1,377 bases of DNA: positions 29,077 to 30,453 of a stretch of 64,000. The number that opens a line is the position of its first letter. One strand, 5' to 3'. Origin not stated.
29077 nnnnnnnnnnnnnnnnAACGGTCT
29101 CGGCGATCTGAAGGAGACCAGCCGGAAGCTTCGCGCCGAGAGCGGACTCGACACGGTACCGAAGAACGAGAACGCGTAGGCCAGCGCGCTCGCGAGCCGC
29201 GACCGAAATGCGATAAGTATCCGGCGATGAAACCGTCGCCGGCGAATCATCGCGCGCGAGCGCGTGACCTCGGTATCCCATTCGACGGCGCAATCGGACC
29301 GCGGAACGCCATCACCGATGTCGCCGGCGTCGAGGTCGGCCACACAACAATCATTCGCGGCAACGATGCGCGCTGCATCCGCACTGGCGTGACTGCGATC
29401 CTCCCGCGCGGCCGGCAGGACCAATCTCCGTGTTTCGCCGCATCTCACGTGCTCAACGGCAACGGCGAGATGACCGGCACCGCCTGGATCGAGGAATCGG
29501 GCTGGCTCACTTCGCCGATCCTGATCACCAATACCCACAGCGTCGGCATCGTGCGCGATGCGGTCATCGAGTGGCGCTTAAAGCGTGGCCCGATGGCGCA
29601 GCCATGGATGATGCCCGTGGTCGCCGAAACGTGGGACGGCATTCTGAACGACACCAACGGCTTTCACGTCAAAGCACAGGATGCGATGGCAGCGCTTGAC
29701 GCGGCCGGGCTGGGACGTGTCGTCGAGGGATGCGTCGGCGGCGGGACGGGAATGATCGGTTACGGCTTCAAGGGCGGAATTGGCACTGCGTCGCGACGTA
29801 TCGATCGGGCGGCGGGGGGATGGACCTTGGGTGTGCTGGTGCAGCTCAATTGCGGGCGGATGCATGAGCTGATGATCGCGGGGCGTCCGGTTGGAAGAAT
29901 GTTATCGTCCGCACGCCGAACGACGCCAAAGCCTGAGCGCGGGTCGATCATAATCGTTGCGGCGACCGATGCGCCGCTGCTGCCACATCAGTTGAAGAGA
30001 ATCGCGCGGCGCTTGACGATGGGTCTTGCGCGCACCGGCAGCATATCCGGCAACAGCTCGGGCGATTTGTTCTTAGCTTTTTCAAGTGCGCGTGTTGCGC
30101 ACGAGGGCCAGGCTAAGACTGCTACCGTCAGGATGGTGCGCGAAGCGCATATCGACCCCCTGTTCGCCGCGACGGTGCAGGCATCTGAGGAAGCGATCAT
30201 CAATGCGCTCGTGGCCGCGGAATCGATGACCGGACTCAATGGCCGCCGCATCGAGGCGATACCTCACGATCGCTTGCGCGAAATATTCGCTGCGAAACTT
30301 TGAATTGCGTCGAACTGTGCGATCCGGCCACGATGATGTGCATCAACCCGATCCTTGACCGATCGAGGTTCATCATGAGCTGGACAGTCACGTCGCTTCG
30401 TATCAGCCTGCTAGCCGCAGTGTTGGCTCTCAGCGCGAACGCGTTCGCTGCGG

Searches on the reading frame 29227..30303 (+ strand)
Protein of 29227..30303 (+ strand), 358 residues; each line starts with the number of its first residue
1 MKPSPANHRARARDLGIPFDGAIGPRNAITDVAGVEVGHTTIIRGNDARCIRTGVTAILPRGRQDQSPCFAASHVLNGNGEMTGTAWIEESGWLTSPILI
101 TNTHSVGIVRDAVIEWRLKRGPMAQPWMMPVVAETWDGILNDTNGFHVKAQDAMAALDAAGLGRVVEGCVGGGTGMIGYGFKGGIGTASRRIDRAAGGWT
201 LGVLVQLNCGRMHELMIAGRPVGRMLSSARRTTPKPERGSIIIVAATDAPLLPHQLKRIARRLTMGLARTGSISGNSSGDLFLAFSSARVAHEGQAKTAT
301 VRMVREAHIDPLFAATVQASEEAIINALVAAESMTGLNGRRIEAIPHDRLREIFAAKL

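Call 3: search_protein_families(library=pfam, proteins=[window:29227-30303:+], max_evalue=0.01)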
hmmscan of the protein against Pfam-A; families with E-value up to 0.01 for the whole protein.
window:29227-30303:+ (358 aa): 1 family
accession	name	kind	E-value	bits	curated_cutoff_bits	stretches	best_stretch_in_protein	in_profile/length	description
PF03576.19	Peptidase_S58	-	1.4e-115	386.4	23.9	1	27-341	1-306/307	Peptidase family S58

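Call 4: search_protein_families(library=ncbifam, proteins=[window:29227-30303:+], max_evalue=0.01)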
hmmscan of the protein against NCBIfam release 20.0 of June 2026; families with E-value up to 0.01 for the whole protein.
window:29227-30303:+ (358 aa): 0 families

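Call 11: search_solved_structures(query=window:29227-30303:+, max_evalue=0.001, show_alignments=1)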
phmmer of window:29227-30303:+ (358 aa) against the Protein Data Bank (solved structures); distinct sequences matched with E-value up to 0.001: 5.
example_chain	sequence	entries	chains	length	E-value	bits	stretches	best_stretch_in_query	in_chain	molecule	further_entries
1b65_A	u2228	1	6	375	1.7e-99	336.8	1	7-354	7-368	PROTEIN (AMINOPEPTIDASE)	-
5tzb_A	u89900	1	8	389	9.1e-91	308.1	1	6-352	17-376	D-aminopeptidase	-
3n2w_A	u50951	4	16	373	5e-81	276.1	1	11-357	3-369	Beta-peptidyl aminopeptidase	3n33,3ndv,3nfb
3n5i_A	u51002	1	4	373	9.6e-81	275.1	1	11-357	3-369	Beta-peptidyl aminopeptidase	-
2drh_A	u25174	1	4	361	1.9e-64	221.5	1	11-353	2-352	361aa long hypothetical D-aminopeptidase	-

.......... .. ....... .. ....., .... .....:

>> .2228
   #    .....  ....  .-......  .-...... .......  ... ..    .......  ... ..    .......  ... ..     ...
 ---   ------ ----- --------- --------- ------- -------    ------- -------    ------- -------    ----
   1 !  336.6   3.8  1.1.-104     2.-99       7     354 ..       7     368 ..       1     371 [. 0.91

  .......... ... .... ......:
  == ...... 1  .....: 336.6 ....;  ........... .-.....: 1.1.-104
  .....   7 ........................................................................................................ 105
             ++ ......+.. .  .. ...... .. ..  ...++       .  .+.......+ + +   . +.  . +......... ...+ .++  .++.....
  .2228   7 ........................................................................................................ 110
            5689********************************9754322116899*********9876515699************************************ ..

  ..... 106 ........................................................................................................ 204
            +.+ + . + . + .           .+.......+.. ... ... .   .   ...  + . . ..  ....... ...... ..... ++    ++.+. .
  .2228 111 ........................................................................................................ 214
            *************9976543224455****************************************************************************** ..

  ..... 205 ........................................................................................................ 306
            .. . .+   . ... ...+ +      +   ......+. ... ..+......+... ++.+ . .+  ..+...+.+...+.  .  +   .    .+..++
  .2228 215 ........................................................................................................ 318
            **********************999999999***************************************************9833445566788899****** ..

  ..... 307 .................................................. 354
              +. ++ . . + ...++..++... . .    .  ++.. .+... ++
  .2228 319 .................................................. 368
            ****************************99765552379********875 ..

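Call 28: find_related_loci(query=window:29227-30303:+, collection=metagenome_contigs, flank=8000)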
Query window:29227-30303:+ (358 aa) in metagenome_contigs; peptide patterns used: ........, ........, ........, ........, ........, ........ (x = any residue, [..] = any of these).
358 stretches matched a pattern; 3 encode a relative of the query (tblastn E <= 1e-3); 3 distinct loci.
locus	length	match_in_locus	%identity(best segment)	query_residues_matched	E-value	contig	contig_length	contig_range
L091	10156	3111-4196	71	1-357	2e-155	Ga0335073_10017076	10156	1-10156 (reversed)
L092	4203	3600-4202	84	1-201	2e-99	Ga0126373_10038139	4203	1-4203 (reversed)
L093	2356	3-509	85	191-358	2e-90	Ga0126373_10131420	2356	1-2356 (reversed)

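Call 29: find_homologous_proteins(query=window:29227-30303:+, max_evalue=1e-20)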
Query window:29227-30303:+ (358 aa): 8000 proteins with E <= 1e-20 among 8000 candidates; the best 120 are listed.
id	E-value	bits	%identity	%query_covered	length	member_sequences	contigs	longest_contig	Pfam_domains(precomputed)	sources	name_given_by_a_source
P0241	4.7e-234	794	100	100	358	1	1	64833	PF03576.20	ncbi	-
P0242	3.7e-197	673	86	100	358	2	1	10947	PF03576.20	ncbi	-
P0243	2.6e-194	663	85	100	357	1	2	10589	PF03576.20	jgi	jgi:D-aminopeptidase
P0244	5.9e-193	659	84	100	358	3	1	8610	PF03576.20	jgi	jgi:D-aminopeptidase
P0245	8.3e-193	659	83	100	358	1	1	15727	PF03576.20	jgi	jgi:D-aminopeptidase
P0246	5.2e-191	653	83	100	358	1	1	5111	PF03576.20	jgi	jgi:D-aminopeptidase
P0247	6.3e-191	652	83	100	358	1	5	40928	PF03576.20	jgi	jgi:D-aminopeptidase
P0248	1.6e-160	552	71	100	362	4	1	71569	PF03576.20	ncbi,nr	ncbi:MAG TPA: P1 family peptidase [Candidatus Binataceae bacterium]|nr:P1 family peptidase [Candidat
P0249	1.6e-159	549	71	98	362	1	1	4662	PF03576.20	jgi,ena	-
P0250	5.5e-158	544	71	97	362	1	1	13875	PF03576.20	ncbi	-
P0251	1.2e-155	536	70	99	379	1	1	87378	PF03576.20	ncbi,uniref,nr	ncbi:MAG: P1 family peptidase [Candidatus Binatus sp.]|uniref:DmpA family aminopeptidase n=1 Tax=Can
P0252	1.5e-154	533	69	98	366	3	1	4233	PF03576.20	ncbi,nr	ncbi:MAG TPA: P1 family peptidase [Candidatus Acidoferrales bacterium]|nr:P1 family peptidase [Candi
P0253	9.3e-154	530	68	100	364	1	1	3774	PF03576.20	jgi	jgi:D-aminopeptidase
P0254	2.0e-153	529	70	97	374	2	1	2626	PF03576.20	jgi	jgi:L-aminopeptidase/D-esterase-like protein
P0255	6.8e-152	524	70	96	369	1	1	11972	PF03576.20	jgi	jgi:D-aminopeptidase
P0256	2.3e-151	522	70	97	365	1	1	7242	PF03576.20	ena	-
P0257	3.0e-151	522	69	97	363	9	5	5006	PF03576.20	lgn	-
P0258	3.9e-151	522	70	98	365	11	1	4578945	PF03576.20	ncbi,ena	-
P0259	1.1e-150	520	70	96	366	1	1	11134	PF03576.20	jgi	jgi:D-aminopeptidase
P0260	1.7e-150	519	70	97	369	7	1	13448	PF03576.20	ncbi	ncbi:MAG: P1 family peptidase [Candidatus Binataceae bacterium]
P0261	2.5e-150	519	70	96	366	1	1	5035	PF03576.20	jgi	jgi:D-aminopeptidase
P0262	5.4e-150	518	67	99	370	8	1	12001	PF03576.20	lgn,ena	-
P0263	6.4e-150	518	69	96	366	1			PF03576.20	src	-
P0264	8.4e-150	517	69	96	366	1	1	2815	PF03576.20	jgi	jgi:D-aminopeptidase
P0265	9.4e-150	517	68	99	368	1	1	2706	PF03576.20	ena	-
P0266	1.2e-149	517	67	98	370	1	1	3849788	PF03576.20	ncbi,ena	-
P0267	1.5e-149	516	69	97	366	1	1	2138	PF03576.20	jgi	jgi:D-aminopeptidase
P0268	1.6e-149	516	69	96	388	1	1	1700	PF03576.20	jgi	jgi:L-aminopeptidase/D-esterase-like protein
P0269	2.0e-149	516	69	96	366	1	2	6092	PF03576.20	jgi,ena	jgi:D-aminopeptidase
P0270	2.2e-149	516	68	97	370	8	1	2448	PF03576.20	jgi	jgi:D-aminopeptidase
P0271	2.4e-149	516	69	95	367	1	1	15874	PF03576.20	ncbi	-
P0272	3.0e-149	515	69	96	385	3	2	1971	PF03576.20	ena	-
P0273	3.0e-149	515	69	96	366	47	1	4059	PF03576.20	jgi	jgi:D-aminopeptidase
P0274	3.9e-149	515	69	97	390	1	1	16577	PF03576.20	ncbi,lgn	-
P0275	5.0e-149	515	68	97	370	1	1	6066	PF03576.20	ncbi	-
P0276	6.2e-149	514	69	97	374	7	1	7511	PF03576.20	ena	-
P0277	7.2e-149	514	69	96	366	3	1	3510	PF03576.20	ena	-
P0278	1.1e-148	514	69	96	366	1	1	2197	PF03576.20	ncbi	-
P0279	1.1e-148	513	68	96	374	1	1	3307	PF03576.20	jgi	jgi:D-aminopeptidase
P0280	1.1e-148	513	68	97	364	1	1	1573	PF03576.20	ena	-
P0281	1.2e-148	513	69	96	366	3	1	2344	PF03576.20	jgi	jgi:D-aminopeptidase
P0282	1.3e-148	513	68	96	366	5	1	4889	PF03576.20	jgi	jgi:D-aminopeptidase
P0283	1.4e-148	513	68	97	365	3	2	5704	PF03576.20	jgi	jgi:D-aminopeptidase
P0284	2.1e-148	513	68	96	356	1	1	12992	PF03576.20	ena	-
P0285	2.2e-148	512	68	97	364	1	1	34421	PF03576.20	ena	-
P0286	3.6e-148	512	68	96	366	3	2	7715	PF03576.20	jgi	jgi:D-aminopeptidase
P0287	3.8e-148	512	68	97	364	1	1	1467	PF03576.20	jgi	jgi:D-aminopeptidase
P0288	3.9e-148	512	67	97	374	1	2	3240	PF03576.20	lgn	-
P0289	5.8e-148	511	67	97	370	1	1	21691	PF03576.20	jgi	jgi:L-aminopeptidase/D-esterase-like protein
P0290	6.4e-148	511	68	96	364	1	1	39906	PF03576.20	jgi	jgi:D-aminopeptidase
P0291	6.6e-148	511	68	96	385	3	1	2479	PF03576.20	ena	-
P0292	6.9e-148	511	68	96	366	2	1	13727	PF03576.20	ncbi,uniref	ncbi:MAG TPA: P1 family peptidase [Candidatus Binatus sp.]|uniref:DmpA family aminopeptidase n=1 Tax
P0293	1.4e-147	510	69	97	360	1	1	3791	PF03576.20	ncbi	-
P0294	1.5e-147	510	68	97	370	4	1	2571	PF03576.20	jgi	jgi:D-aminopeptidase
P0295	1.6e-147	510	68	97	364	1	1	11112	PF03576.20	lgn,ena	-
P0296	1.6e-147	510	68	96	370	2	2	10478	PF03576.20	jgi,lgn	jgi:L-aminopeptidase/D-esterase-like protein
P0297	1.7e-147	510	68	96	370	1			PF03576.20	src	-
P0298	1.7e-147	510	68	96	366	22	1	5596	PF03576.20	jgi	jgi:D-aminopeptidase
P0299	2.0e-147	509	68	97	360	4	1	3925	PF03576.20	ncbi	-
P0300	3.2e-147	509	68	98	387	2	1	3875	PF03576.20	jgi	jgi:D-aminopeptidase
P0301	3.3e-147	509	66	99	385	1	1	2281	PF03576.20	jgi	jgi:D-aminopeptidase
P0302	3.6e-147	508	68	97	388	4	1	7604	PF03576.20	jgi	jgi:D-aminopeptidase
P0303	5.0e-147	508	68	96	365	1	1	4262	PF03576.20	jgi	jgi:D-aminopeptidase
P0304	5.9e-147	508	68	96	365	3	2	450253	PF03576.20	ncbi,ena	-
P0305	1.0e-146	507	69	97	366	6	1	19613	PF03576.20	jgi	-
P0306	1.0e-146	507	68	99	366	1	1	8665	PF03576.20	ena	-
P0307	1.1e-146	507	67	97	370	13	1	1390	PF03576.20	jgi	jgi:D-aminopeptidase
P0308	1.2e-146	507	68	97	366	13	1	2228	PF03576.20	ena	-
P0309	1.4e-146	507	68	96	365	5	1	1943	PF03576.20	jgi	-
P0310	1.6e-146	506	68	96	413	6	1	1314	PF03576.20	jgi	jgi:D-aminopeptidase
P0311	1.7e-146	506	68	96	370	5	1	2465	PF03576.20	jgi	jgi:D-aminopeptidase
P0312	1.8e-146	506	67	99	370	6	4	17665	PF03576.20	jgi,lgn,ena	jgi:D-aminopeptidase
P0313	1.9e-146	506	67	99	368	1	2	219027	PF03576.20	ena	-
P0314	2.0e-146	506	67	96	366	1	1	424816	PF03576.20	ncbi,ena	-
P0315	2.0e-146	506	66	98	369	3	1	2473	PF03576.20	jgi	jgi:D-aminopeptidase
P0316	2.1e-146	506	68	97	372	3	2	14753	PF03576.20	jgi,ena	-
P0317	2.3e-146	506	68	96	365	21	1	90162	PF03576.20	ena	-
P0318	2.6e-146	506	68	96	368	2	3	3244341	PF03576.20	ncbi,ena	ncbi:MAG: P1 family peptidase [Candidatus Binatus sp.]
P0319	3.8e-146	505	67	99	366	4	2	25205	PF03576.20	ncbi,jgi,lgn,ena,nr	ncbi:MAG TPA: P1 family peptidase [Candidatus Binataceae bacterium]|nr:P1 family peptidase [Candidat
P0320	4.5e-146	505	67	99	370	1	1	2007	PF03576.20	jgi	jgi:D-aminopeptidase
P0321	5.9e-146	504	66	95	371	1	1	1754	PF03576.20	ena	-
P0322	5.9e-146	504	68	96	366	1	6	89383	PF03576.20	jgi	jgi:D-aminopeptidase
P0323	6.5e-146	504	68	95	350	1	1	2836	PF03576.20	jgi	-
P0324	7.9e-146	504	68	97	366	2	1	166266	PF03576.20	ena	-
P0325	1.1e-145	504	68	97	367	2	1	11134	PF03576.20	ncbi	-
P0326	1.9e-145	503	68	97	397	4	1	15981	PF03576.20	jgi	jgi:D-aminopeptidase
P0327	2.8e-145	502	66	97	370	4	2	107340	PF03576.20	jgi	jgi:D-aminopeptidase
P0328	3.1e-145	502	68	95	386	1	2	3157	PF03576.20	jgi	jgi:D-aminopeptidase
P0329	3.4e-145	502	68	97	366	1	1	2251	PF03576.20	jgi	jgi:L-aminopeptidase/D-esterase-like protein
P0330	5.4e-145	501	67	97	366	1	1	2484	PF03576.20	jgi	-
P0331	5.6e-145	501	67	97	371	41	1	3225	PF03576.20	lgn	-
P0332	8.9e-145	501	67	97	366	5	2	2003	PF03576.20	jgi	jgi:D-aminopeptidase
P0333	1.2e-144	500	66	97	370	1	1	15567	PF03576.20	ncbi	ncbi:MAG: DmpA family aminopeptidase [Candidatus Binataceae bacterium]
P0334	1.3e-144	500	67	97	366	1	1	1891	PF03576.20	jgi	jgi:D-aminopeptidase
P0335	1.7e-144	500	67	97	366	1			PF03576.20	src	-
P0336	2.0e-144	499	67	97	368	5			PF03576.20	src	-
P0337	2.2e-144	499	67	96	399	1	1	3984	PF03576.20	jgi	jgi:D-aminopeptidase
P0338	2.3e-144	499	67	97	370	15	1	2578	PF03576.20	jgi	jgi:D-aminopeptidase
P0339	2.4e-144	499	67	96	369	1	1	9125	PF03576.20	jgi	jgi:D-aminopeptidase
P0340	2.5e-144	499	68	97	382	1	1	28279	PF03576.20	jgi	jgi:D-aminopeptidase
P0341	2.9e-144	499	65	99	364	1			PF03576.20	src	-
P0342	3.4e-144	499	68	97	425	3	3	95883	PF03576.20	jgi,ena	-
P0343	3.5e-144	499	67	97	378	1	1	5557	PF03576.20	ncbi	-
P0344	4.2e-144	498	66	99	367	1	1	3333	PF03576.20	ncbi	-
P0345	4.9e-144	498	66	99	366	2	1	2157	PF03576.20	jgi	jgi:D-aminopeptidase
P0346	8.4e-144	497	67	96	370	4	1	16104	PF03576.20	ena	-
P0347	1.7e-143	496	65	98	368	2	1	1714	PF03576.20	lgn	-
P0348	2.0e-143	496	66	99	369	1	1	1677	PF03576.20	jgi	jgi:D-aminopeptidase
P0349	2.0e-143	496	68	97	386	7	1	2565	PF03576.20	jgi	-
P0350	2.4e-143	496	66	99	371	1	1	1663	PF03576.20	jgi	jgi:D-aminopeptidase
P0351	2.8e-143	496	68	97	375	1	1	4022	PF03576.20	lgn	-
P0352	5.0e-143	495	67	96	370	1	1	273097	PF03576.20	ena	-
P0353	6.8e-143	494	67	97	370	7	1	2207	PF03576.20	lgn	-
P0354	7.7e-143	494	68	96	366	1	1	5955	PF03576.20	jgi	jgi:D-aminopeptidase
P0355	1.1e-142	494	66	97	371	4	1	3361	PF03576.20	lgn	-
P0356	1.1e-142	494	66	97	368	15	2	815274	PF03576.20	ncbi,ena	-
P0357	3.3e-142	492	67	97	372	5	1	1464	PF03576.20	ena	-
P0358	4.0e-142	492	64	97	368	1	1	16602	PF03576.20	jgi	jgi:D-aminopeptidase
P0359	4.3e-142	492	67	96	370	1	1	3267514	PF03576.20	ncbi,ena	-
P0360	5.0e-142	492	65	99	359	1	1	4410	PF03576.20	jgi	jgi:L-aminopeptidase/D-esterase-like protein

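Call 30: find_encoding_contigs(protein=P0258, flank=6000, max_places=1)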
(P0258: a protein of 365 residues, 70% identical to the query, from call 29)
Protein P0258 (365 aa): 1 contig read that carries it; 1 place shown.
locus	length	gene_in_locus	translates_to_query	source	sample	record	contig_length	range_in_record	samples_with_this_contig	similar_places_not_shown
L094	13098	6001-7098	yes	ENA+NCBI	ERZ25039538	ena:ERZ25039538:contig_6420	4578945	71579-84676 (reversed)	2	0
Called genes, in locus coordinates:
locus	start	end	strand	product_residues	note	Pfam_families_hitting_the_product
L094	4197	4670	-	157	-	-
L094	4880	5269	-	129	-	PF09394:Inhibitor_I42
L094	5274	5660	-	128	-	PF01850:PIN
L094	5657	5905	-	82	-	PF02604:PhdYeFM_antitox (weak)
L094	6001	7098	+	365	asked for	PF03576:Peptidase_S58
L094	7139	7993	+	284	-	PF00583:Acetyltransf_1 (faint), PF08445:FR47 (weak)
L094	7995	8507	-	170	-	-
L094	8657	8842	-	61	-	-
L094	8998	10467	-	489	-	PF04293:SpoVR, PF24755:SpoVR_C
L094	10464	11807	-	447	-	PF04285:DUF444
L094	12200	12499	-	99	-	PF01541:GIY-YIG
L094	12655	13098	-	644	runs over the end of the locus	PF08298:AAA_PrkA, PF06798:PrkA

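Call 31: find_encoding_contigs(protein=P0266, flank=6000, max_places=1)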
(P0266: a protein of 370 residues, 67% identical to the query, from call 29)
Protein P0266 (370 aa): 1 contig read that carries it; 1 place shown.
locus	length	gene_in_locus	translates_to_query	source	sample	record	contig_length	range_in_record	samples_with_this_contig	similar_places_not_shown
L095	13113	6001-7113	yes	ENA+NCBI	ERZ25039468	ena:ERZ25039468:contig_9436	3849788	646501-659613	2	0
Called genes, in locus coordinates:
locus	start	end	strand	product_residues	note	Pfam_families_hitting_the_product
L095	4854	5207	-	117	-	PF09394:Inhibitor_I42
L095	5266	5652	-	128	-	PF01850:PIN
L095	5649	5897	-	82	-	PF02604:PhdYeFM_antitox (weak)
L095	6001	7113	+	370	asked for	PF03576:Peptidase_S58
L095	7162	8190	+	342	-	PF01841:Transglut_core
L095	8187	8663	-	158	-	-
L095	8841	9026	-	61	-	-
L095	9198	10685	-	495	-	PF04293:SpoVR, PF24755:SpoVR_C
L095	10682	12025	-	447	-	PF04285:DUF444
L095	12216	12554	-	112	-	PF01541:GIY-YIG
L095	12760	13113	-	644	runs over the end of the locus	PF08298:AAA_PrkA, PF06798:PrkA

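Call 32: find_encoding_contigs(protein=P0318, flank=6000, max_places=1)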
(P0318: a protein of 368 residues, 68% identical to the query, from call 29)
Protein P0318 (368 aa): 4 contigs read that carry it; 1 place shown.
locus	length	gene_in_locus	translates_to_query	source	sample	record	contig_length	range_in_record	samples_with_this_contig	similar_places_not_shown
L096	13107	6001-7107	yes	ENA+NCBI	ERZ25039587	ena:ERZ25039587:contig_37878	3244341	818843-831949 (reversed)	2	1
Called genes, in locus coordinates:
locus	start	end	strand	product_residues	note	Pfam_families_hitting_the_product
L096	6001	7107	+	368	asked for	PF03576:Peptidase_S58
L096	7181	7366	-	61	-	-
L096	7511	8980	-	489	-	PF04293:SpoVR, PF24755:SpoVR_C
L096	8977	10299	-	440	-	PF04285:DUF444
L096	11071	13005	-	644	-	PF08298:AAA_PrkA, PF06798:PrkA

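Call 33: find_encoding_contigs(protein=P0359, flank=6000, max_places=1)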
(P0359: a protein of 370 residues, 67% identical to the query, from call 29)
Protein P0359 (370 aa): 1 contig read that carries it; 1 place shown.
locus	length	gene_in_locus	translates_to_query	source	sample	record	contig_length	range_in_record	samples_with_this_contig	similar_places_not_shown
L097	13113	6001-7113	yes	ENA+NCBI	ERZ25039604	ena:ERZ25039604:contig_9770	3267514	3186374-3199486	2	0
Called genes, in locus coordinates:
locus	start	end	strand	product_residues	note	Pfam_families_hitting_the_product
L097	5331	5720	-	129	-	PF09394:Inhibitor_I42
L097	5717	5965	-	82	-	PF02604:PhdYeFM_antitox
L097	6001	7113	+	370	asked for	PF03576:Peptidase_S58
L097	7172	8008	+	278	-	PF00583:Acetyltransf_1, PF08445:FR47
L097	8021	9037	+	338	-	PF01841:Transglut_core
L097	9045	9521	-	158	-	-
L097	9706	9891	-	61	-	-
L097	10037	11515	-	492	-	PF04293:SpoVR, PF24755:SpoVR_C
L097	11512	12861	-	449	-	PF04285:DUF444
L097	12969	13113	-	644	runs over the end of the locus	PF08298:AAA_PrkA, PF06798:PrkA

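Call 55: search_protein_families(library=pfam, proteins=[L097:7172-8008:+], max_evalue=0.01)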
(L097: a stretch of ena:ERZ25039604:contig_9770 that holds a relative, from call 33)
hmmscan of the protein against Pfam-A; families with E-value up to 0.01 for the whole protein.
L097:7172-8008:+ (278 aa): 7 families
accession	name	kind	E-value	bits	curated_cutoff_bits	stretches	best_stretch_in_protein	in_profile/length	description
PF00583.31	Acetyltransf_1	-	1.6e-08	35.3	20.7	1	166-266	15-116/116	Acetyltransferase (GNAT) family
PF08445.16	FR47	-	1.8e-08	34.7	22.1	1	212-269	24-80/86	FR47-like protein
PF12746.13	GNAT_acetyltran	-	4.3e-05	23.7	26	1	195-275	167-243/243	GNAT acetyltransferase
PF13527.13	Acetyltransf_9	-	5.3e-05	23.7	25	1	193-268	49-126/127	Acetyltransferase (GNAT) domain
PF13508.13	Acetyltransf_7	-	5.7e-05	23.9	27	1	186-268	4-84/84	Acetyltransferase (GNAT) domain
PF13302.13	Acetyltransf_3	-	7e-05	24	25.4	1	143-266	4-137/138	Acetyltransferase (GNAT) domain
PF13673.13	Acetyltransf_10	-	0.0097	16.3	23.6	0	169-271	18-112/128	Acetyltransferase (GNAT) domain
